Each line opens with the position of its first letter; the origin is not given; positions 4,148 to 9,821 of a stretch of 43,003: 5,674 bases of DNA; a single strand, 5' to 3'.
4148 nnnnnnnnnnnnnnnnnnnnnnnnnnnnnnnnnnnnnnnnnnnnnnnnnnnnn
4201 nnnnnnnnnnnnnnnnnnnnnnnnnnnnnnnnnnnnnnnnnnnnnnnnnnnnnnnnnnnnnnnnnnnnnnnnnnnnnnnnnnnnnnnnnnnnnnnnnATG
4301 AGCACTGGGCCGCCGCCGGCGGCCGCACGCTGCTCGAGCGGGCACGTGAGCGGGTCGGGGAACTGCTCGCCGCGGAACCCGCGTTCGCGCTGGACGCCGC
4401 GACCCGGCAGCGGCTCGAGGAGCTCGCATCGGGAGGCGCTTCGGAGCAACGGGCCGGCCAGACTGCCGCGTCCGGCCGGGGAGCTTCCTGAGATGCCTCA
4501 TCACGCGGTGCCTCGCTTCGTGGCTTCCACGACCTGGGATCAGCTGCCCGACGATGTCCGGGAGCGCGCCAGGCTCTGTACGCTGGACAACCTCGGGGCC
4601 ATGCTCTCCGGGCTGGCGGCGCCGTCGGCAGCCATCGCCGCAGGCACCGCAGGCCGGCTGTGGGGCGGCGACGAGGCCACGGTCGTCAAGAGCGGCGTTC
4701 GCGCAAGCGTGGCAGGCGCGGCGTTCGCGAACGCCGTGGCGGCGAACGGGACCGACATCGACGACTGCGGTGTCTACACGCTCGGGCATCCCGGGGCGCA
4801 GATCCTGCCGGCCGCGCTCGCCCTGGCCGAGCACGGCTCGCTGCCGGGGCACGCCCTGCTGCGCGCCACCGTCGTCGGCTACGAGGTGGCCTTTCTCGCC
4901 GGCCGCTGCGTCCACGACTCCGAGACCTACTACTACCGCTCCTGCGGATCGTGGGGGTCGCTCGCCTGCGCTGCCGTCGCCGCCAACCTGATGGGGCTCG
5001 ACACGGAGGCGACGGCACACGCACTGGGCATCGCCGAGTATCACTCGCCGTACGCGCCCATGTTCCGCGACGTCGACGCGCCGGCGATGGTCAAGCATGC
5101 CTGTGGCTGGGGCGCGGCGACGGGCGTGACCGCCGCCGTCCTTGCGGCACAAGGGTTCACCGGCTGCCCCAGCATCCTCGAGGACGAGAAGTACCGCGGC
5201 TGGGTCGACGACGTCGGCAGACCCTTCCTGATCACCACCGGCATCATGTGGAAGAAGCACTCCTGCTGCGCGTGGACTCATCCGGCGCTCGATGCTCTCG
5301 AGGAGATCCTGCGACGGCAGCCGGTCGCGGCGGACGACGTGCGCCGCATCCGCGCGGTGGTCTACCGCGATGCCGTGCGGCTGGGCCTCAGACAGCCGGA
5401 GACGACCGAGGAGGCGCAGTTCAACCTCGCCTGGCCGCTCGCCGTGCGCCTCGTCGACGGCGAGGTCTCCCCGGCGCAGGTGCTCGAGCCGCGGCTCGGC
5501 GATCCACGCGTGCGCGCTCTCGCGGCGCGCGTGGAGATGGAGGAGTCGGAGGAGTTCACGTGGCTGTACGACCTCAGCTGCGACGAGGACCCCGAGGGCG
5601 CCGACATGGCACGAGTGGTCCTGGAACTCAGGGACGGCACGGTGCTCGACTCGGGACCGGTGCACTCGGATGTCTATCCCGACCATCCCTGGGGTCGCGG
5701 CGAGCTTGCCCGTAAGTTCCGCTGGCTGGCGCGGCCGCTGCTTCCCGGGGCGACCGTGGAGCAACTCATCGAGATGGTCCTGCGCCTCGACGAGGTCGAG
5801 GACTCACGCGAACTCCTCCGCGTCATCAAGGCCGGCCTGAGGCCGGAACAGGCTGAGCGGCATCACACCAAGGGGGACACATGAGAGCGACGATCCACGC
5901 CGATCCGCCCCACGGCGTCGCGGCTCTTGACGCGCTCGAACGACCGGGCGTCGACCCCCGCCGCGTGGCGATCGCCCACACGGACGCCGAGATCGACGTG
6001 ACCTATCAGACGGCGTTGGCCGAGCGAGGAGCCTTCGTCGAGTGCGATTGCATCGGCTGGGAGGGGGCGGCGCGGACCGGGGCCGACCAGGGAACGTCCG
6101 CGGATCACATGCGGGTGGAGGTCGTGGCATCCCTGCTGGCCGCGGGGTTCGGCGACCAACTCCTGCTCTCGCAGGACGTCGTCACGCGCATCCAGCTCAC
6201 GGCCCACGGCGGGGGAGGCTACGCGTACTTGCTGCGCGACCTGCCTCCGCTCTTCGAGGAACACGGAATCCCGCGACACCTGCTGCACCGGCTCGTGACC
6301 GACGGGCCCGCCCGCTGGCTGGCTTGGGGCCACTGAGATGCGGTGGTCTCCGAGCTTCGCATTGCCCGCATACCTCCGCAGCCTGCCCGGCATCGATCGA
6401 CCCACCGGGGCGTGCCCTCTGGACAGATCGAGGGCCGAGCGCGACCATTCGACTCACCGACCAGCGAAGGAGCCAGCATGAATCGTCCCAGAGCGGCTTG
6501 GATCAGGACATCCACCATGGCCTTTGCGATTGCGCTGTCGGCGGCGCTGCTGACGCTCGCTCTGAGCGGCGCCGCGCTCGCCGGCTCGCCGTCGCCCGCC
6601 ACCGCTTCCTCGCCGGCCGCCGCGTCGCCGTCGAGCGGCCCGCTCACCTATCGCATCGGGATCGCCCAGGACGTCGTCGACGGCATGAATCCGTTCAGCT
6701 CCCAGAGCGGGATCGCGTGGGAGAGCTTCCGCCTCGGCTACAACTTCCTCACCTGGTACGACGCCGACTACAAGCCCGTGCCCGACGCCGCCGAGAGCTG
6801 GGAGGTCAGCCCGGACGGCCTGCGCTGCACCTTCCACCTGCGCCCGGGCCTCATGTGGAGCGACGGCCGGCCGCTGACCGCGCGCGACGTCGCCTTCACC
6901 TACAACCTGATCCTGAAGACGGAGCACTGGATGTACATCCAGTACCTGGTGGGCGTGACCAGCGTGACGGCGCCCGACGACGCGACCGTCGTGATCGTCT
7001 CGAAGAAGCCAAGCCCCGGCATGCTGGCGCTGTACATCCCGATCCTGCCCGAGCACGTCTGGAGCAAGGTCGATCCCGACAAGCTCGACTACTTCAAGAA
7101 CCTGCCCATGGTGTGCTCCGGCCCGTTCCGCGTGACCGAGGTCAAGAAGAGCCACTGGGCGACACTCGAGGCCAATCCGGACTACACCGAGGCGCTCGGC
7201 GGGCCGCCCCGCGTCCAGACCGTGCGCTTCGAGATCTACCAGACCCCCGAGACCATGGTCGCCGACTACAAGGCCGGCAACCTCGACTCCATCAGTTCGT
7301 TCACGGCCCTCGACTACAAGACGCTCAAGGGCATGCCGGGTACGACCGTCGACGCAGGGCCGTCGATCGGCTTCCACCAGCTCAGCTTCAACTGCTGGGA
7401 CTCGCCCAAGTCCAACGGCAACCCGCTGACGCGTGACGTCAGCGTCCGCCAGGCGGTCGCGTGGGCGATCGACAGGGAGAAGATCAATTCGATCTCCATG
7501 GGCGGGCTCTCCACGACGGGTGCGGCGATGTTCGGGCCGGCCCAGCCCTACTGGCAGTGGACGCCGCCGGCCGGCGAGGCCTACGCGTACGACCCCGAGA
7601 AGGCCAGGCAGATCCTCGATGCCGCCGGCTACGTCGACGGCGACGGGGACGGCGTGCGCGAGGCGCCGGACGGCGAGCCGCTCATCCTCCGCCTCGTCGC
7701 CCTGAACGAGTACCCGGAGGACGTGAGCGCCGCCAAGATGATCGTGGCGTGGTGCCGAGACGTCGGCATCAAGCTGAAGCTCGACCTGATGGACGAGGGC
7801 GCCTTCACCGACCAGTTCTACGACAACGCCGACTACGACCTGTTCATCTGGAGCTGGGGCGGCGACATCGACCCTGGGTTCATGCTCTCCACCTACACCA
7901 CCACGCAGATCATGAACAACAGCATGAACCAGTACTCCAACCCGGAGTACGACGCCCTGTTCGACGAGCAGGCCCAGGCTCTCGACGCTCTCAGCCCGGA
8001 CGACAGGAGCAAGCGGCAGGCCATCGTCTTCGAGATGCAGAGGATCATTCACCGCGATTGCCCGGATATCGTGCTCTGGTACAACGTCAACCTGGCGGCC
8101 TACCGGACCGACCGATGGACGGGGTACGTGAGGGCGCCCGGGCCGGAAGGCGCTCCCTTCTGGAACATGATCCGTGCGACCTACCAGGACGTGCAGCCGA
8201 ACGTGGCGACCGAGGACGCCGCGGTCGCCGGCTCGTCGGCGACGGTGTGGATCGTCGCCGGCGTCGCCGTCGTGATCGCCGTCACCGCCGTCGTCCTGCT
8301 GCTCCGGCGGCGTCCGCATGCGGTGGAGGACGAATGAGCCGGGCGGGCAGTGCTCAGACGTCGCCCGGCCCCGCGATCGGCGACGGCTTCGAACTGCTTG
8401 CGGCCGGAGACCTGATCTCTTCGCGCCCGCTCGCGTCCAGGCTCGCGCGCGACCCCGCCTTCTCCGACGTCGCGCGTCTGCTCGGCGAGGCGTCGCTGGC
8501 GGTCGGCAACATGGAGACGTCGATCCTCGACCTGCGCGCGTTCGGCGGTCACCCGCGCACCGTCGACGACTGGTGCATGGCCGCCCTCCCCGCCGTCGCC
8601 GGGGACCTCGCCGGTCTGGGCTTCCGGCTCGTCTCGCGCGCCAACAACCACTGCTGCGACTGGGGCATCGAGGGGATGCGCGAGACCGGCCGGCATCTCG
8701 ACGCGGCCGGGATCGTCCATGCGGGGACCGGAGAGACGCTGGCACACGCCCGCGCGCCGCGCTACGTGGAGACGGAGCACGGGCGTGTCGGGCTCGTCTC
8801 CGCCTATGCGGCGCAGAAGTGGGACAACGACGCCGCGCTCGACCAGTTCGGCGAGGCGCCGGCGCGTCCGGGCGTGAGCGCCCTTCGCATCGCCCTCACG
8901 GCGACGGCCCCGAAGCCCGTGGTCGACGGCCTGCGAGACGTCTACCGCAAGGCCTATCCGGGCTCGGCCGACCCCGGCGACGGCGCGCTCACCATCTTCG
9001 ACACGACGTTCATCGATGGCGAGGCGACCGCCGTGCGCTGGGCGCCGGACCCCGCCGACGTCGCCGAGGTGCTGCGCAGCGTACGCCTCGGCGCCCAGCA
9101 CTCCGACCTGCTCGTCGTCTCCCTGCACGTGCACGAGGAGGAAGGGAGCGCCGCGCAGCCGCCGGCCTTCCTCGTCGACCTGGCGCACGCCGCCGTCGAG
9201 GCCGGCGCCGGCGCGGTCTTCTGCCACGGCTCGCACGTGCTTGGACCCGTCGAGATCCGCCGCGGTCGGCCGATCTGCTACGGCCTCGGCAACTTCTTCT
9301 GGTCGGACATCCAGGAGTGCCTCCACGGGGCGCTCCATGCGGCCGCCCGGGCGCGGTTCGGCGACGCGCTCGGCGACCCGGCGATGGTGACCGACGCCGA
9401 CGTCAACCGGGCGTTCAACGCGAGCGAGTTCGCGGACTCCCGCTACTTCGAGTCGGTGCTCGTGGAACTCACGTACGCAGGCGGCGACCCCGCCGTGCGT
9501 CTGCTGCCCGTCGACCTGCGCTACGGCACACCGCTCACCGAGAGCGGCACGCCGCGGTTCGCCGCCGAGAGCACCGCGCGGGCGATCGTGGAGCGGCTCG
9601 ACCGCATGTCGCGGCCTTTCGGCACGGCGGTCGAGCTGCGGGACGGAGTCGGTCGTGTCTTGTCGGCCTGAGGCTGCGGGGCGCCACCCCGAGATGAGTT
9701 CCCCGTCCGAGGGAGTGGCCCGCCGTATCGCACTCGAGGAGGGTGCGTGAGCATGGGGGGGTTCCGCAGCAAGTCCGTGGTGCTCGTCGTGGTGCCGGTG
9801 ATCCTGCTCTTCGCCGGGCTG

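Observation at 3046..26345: Four non-pyrrolysine MttB-superfamily paralogs in one island with no corrinoid protein, methylcorrinoid transferase or activase in view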

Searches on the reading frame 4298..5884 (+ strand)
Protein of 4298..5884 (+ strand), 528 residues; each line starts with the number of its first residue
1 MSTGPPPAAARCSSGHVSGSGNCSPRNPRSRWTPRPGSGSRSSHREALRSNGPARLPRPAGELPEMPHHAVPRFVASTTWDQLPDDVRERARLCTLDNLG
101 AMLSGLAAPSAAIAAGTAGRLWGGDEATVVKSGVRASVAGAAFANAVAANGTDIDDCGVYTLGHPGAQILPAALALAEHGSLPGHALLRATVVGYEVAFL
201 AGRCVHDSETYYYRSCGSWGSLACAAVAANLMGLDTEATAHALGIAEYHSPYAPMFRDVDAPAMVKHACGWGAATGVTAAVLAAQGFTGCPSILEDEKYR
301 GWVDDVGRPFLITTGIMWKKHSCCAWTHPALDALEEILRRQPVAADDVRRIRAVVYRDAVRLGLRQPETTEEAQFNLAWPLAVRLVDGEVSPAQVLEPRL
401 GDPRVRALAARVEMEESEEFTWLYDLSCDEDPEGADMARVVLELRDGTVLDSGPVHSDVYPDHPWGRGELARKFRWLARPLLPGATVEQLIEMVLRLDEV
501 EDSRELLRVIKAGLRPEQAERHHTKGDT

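Call 4: search_protein_families(library=pfam, proteins=[window:4298-5884:+], max_evalue=0.01)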
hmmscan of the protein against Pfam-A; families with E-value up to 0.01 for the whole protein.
window:4298-5884:+ (528 aa): 2 families
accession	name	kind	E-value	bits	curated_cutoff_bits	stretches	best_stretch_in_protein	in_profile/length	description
PF03972.19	MmgE_PrpD_N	-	3.2e-46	158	32.1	1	73-304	5-233/244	MmgE/PrpD N-terminal domain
PF19305.4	MmgE_PrpD_C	-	1.7e-31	109.8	32.1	1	321-498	1-172/173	MmgE/PrpD C-terminal domain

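Call 37: search_protein_families(library=ncbifam, proteins=[window:4493-5884:+], max_evalue=0.00001)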
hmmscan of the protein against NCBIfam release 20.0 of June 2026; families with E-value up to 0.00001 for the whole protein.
window:4493-5884:+ (463 aa): 1 family
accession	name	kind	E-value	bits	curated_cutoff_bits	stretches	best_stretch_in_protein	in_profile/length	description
NF042438.1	PrpD_hiGCgrampos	equivalog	3.3e-11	42.5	950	1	60-182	78-198/499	2-methylcitrate dehydratase PrpD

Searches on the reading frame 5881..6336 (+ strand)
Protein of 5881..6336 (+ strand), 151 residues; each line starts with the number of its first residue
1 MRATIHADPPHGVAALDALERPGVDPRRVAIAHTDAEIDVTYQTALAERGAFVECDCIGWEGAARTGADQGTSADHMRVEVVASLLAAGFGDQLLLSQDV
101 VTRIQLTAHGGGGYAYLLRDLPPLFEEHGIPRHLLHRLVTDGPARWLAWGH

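Call 4: search_protein_families(library=pfam, proteins=[window:5881-6336:+], max_evalue=0.01)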
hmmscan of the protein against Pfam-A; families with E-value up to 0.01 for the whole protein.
window:5881-6336:+ (151 aa): 1 family
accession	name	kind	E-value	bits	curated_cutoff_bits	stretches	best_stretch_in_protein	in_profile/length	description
PF02126.24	PTE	-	1.8e-18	67.4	22.4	1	7-147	164-297/298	Phosphotriesterase family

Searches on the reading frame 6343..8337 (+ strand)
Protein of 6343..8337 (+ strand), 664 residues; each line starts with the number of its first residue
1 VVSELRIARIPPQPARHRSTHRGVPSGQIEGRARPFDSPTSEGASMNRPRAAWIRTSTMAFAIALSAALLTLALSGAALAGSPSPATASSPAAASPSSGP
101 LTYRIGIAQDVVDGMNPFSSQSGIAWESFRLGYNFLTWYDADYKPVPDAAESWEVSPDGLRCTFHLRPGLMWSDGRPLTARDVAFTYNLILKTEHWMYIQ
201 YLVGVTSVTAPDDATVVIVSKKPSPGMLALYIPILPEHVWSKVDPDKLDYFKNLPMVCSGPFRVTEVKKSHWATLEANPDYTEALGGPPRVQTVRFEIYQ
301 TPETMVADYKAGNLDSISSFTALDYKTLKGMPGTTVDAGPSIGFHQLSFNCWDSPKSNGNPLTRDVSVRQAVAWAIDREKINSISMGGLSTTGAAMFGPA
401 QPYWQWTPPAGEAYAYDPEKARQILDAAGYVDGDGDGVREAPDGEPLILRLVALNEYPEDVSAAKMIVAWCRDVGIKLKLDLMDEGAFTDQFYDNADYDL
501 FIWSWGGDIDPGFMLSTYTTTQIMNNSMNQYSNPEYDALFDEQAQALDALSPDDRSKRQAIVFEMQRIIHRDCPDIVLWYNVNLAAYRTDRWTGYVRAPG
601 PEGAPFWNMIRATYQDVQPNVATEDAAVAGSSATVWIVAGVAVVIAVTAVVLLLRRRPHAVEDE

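Call 4: search_protein_families(library=pfam, proteins=[window:6343-8337:+], max_evalue=0.01)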
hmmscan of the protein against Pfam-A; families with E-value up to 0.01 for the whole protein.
window:6343-8337:+ (664 aa): 1 family
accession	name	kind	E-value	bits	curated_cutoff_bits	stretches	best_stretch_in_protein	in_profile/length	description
PF00496.27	SBP_bac_5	-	1.8e-84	284.5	32.4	1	144-524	1-366/368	Bacterial extracellular solute-binding proteins, family 5 Middle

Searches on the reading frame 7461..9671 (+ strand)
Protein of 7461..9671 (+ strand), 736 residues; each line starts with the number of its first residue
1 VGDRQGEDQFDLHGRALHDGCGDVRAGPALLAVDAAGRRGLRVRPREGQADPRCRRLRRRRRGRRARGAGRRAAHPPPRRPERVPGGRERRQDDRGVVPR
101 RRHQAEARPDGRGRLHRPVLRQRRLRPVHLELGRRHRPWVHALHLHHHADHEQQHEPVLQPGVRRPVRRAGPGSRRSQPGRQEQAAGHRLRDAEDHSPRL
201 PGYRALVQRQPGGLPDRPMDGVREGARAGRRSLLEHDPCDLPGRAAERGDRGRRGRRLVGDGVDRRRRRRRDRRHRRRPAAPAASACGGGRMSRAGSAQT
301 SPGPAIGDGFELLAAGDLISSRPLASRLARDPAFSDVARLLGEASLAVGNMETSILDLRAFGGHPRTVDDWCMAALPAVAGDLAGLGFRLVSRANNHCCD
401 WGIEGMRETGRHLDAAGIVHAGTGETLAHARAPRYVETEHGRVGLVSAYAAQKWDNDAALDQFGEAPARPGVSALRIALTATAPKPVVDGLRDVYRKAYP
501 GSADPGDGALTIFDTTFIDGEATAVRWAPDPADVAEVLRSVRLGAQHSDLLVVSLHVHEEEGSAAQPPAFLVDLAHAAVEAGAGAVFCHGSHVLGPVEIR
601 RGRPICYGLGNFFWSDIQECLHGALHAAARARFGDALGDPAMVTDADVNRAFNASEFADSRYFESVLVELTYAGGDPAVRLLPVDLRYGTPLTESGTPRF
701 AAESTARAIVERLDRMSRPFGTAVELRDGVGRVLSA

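Call 7: search_protein_families(library=pfam, proteins=[window:7461-9671:+], max_evalue=0.01)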
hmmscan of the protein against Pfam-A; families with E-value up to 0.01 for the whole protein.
window:7461-9671:+ (736 aa): 1 family
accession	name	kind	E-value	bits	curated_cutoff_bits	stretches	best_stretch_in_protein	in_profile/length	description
PF09587.15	PGA_cap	-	1.1e-48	166.3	27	1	312-612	2-251/255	Bacterial capsule synthesis protein PGA_cap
